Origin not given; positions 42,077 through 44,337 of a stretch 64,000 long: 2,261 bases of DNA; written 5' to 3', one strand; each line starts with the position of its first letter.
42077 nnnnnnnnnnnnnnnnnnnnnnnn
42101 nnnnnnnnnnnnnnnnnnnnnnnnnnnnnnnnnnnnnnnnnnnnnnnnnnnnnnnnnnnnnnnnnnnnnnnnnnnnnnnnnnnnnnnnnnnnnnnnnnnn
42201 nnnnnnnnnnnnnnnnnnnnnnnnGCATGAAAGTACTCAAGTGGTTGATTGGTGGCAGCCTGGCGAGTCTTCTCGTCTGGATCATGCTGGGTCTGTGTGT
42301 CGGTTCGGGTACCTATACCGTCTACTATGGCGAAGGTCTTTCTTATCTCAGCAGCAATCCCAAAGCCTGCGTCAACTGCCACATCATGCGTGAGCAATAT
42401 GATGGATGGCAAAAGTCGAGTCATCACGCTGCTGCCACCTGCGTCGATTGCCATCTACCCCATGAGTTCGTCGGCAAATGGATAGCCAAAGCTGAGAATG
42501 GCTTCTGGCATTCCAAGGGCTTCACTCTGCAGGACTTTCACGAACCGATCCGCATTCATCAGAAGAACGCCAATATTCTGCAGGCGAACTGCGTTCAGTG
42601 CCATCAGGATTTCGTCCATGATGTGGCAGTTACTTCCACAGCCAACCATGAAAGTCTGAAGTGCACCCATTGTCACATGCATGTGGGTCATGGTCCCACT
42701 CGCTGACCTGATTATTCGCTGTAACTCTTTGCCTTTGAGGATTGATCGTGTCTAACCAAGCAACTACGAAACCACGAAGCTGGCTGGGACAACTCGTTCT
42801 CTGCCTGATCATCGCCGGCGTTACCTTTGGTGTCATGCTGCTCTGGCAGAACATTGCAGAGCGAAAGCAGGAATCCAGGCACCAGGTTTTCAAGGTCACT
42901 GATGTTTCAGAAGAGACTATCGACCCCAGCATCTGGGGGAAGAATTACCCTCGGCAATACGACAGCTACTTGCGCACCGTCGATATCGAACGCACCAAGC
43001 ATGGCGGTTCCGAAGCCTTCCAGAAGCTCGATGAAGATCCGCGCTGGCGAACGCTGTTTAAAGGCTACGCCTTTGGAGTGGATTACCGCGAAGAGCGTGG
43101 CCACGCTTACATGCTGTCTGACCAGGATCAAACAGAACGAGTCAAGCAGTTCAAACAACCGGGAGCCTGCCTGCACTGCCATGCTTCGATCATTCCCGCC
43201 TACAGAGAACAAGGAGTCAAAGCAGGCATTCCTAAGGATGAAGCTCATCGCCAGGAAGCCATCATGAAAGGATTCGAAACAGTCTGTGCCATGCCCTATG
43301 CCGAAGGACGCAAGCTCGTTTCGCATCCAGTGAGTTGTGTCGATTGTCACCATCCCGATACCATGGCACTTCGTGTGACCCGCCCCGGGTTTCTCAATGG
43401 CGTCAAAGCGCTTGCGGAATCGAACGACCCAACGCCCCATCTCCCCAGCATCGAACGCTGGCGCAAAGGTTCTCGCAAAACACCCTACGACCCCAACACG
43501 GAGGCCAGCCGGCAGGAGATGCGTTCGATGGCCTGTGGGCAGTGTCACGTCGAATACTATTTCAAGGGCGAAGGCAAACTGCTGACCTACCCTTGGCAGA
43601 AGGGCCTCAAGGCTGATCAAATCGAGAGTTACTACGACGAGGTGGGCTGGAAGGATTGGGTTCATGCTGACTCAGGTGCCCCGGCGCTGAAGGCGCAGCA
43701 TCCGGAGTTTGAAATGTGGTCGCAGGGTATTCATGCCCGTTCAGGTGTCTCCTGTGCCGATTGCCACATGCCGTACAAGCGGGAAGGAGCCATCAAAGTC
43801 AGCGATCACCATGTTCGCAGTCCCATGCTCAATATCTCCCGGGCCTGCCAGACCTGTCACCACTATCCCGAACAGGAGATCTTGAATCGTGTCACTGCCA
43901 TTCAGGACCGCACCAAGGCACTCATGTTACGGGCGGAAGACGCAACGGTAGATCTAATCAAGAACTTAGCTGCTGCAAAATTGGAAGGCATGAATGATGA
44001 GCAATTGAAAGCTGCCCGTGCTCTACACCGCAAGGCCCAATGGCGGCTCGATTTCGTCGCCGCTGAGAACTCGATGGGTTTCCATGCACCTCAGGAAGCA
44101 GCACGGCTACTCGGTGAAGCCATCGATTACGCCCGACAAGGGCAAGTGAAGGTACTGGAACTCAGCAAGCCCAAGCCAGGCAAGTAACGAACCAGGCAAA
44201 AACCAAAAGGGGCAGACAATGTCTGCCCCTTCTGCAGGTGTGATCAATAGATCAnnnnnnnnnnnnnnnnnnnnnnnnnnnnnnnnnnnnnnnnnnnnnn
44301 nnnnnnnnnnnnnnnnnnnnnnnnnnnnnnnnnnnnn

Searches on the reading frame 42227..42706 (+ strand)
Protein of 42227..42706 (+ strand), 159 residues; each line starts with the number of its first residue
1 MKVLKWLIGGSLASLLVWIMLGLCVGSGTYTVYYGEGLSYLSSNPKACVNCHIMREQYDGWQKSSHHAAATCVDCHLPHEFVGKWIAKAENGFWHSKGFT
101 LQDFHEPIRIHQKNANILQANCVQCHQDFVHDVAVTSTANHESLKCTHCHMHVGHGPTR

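Call 7: search_protein_families(library=pfam, proteins=[window:42227-42706:+], max_evalue=0.01)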
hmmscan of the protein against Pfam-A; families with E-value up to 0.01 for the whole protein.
window:42227-42706:+ (159 aa): 3 families
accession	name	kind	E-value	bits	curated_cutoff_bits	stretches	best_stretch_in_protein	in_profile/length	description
PF03264.19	Cytochrom_NNT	-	5.5e-12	46.2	24.1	1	15-90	8-86/174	NapC/NirT cytochrome c family, N-terminal region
PF14522.11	Cytochrome_C7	-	0.0017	18.5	24.8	0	111-152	5-50/67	Cytochrome c7 and related cytochrome c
PF23071.1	DUF7044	-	0.0045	17.6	27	1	74-150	2-64/94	Domain of unknown function (DUF7044)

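Call 8: search_protein_families(library=ncbifam, proteins=[window:42227-42706:+], max_evalue=0.01)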
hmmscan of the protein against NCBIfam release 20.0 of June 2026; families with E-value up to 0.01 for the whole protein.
window:42227-42706:+ (159 aa): 7 families
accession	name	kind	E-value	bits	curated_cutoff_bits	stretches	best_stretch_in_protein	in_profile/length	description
TIGR03153.1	cytochr_NrfH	equivalog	2.3e-49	167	134.2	1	19-155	2-138/138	cytochrome c nitrite reductase small subunit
NF007906.0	PRK10617.1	equivalog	5.3e-08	32.9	349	1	3-90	14-105/200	cytochrome c-type protein NapC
NF011606.0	PRK15032.1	equivalog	1.9e-07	30.5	455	1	14-107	16-112/390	pentaheme c-type cytochrome TorC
TIGR02161.1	napC_nirT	subfamily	1.4e-06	28.4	310.6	1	10-89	12-95/185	periplasmic nitrate (or nitrite) reductase c-type cytochrome, NapC/NirT family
TIGR02162.1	torC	equivalog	4.4e-06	26.2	478.2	1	14-90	15-95/387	pentaheme c-type cytochrome TorC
TIGR03508.1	decahem_SO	subfamily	4.4e-05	23.1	192.2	1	43-151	68-175/258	DmsE family decaheme c-type cytochrome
NF047727.1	4hemeCytCCctA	equivalog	0.00022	21.3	180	1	46-81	58-92/109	tetraheme c-type cytochrome CctA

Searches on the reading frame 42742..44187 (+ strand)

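Call 7: search_protein_families(library=pfam, proteins=[window:42742-44187:+], max_evalue=0.01)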
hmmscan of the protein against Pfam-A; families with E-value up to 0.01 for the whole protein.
window:42742-44187:+ (481 aa): 5 families
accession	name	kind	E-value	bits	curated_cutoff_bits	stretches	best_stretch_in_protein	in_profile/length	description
PF02335.20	Cytochrom_C552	-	1.1e-130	437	24.1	1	61-474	1-383/438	Cytochrome c552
PF14522.11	Cytochrome_C7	-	7.8e-09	35.7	24.8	1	329-377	6-52/67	Cytochrome c7 and related cytochrome c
PF14537.11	Cytochrom_c3_2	-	0.00095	20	25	0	331-377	2-37/79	Cytochrome c3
PF22113.1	Mtrc-MtrF_II-IV_dom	-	0.0013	18.7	30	0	197-375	29-165/176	Outer membrane cytochrome MtrC/MtrF-like, domains II/IV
PF03264.19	Cytochrom_NNT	-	0.0026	18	24.1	0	322-346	48-76/174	NapC/NirT cytochrome c family, N-terminal region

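Call 8: search_protein_families(library=ncbifam, proteins=[window:42742-44187:+], max_evalue=0.01)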
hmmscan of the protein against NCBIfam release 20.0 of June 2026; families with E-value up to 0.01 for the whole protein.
window:42742-44187:+ (481 aa): 6 families
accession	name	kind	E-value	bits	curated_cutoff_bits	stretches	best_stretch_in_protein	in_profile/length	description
NF008339.0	PRK11125.1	equivalog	1.4e-90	304.3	595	1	29-474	18-426/487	ammonia-forming cytochrome c nitrite reductase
TIGR03152.1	cyto_c552_HCOOH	exception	2.5e-70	237.4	692.5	1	65-473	8-383/441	ammonia-forming nitrite reductase cytochrome c552 subunit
TIGR03153.1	cytochr_NrfH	equivalog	0.00019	21.5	134.2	0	321-346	39-63/138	cytochrome c nitrite reductase small subunit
NF008659.0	PRK11659.1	equivalog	0.0056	16.4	184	0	130-208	65-122/188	cytochrome c nitrite reductase pentaheme subunit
TIGR03508.1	decahem_SO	subfamily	0.0078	15.7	192.2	1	323-381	82-132/258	DmsE family decaheme c-type cytochrome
TIGR03146.1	cyt_nit_nrfB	equivalog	0.0093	16.3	166.6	0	125-208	25-96/145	cytochrome c nitrite reductase pentaheme subunit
